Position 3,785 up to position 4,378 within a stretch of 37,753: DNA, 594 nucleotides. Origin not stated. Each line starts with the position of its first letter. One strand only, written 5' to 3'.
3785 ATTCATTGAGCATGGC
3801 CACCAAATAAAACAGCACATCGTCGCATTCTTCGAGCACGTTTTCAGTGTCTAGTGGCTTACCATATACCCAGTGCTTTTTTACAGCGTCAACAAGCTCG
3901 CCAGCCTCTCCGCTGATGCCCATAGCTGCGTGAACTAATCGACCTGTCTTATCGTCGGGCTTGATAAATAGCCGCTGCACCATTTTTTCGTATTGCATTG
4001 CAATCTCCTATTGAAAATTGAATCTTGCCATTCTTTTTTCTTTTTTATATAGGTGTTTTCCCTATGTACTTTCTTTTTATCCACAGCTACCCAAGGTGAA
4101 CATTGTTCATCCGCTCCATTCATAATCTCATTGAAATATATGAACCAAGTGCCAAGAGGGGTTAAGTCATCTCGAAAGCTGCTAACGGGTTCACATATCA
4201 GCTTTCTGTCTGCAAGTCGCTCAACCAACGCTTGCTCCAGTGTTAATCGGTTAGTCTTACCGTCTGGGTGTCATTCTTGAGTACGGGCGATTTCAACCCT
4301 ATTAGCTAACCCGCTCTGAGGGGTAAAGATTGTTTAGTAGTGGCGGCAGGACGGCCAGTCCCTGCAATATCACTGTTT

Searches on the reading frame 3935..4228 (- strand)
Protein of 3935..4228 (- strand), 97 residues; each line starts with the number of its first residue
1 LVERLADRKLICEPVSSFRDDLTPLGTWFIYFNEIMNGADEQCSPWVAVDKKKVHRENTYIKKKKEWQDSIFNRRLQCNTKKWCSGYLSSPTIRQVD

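Call 14: search_protein_families(library=phrogs, proteins=[window:3935-4228:-], max_evalue=0.01)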
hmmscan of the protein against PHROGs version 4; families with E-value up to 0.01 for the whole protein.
window:3935-4228:- (97 aa): 0 families

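Call 69: find_homologous_proteins(query=window:3935-4228:-, max_evalue=0.001)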
Query window:3935-4228:- (97 aa): 1 proteins with E <= 0.001 among 3 candidates.
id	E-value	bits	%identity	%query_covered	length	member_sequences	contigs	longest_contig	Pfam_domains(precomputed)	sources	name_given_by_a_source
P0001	4.3e-40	154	93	74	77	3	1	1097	-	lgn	-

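Call 70: find_encoding_contigs(protein=P0001, flank=5000)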
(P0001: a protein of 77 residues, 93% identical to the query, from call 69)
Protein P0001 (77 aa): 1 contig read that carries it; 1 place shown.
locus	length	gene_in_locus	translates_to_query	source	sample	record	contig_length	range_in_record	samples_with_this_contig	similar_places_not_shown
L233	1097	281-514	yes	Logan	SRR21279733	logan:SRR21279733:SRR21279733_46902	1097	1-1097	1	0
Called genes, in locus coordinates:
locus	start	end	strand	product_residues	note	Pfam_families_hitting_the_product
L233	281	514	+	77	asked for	-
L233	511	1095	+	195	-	?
